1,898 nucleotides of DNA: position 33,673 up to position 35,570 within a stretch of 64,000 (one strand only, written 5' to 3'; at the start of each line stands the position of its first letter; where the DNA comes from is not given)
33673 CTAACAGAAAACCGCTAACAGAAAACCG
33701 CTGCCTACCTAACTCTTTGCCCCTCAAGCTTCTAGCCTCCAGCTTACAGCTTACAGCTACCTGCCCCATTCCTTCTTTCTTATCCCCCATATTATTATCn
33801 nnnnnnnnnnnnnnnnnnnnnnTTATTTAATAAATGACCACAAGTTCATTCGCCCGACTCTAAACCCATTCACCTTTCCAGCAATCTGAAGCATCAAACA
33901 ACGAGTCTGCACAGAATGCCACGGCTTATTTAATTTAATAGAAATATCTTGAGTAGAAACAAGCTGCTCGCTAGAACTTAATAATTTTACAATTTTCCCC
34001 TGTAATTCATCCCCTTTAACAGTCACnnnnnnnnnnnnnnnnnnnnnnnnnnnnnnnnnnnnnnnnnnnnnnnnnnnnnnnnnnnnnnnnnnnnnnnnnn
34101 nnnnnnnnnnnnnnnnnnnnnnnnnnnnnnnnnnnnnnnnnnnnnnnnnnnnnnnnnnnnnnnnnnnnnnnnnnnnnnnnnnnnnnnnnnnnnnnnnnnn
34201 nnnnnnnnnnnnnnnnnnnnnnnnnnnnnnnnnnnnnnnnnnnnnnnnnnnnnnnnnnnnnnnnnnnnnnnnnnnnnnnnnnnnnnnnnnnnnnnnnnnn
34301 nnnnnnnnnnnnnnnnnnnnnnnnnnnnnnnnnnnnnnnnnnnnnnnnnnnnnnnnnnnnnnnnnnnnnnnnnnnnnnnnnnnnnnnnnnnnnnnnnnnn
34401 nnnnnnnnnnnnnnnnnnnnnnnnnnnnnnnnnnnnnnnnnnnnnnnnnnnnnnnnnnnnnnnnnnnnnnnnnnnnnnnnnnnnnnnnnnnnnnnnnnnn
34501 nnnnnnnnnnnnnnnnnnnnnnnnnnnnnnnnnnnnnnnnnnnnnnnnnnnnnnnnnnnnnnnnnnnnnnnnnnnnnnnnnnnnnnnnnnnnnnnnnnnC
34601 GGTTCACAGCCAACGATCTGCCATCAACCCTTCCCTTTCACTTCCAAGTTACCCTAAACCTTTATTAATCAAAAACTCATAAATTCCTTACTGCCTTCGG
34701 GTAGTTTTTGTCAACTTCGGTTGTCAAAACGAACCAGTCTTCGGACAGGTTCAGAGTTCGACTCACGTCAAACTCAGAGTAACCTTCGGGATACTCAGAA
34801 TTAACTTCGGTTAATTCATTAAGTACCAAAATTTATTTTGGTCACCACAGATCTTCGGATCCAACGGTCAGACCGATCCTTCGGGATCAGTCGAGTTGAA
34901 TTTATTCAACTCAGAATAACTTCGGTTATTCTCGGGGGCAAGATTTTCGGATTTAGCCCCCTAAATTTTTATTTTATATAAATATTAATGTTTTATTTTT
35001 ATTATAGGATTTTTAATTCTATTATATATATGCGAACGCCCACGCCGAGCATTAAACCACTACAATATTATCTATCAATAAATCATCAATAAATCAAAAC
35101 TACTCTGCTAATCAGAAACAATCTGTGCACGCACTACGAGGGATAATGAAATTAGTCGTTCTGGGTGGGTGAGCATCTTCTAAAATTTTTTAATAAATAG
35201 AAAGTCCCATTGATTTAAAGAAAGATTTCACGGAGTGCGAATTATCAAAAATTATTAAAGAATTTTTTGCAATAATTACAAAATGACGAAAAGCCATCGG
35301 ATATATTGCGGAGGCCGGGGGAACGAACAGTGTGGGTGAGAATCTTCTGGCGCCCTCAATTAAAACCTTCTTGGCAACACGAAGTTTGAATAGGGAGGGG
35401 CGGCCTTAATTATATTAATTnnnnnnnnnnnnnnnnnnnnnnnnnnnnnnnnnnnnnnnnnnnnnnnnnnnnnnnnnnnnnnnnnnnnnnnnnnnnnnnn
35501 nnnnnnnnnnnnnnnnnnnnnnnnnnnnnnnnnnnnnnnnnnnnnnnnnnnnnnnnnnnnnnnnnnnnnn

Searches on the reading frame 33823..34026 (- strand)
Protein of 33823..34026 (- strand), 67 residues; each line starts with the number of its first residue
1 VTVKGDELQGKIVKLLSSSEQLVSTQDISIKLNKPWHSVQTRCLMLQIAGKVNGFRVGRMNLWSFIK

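Call 61: find_encoding_contigs(protein=window:33823-34026:-, flank=4000, max_places=8)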
Protein window:33823-34026:- (67 aa): 2 contigs read that carry it; 2 places shown.
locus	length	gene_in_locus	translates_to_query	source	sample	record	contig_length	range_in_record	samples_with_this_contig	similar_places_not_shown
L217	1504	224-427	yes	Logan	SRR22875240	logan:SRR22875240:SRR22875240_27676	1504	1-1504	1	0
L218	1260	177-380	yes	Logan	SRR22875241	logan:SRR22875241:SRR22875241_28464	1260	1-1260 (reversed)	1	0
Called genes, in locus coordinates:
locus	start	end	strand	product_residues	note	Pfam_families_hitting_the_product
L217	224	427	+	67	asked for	-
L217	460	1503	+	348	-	?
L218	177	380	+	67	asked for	-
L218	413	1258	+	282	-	?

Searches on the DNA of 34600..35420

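Call 79: search_rna_families(source=window, start=34600, end=35420, threshold=evalue, max_evalue=1)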
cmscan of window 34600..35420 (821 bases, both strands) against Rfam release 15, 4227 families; matches with E-value up to 1: 2.
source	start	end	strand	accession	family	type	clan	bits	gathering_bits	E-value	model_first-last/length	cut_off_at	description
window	34641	34678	-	RF01748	nuoG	Cis-reg;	-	17.3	33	0.59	1-43/43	no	nuoG RNA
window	34973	35056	-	RF02350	psRNA6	Gene; sRNA;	-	16.3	60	0.034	1-333/333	no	Nitrosomonas sRNA psRNA6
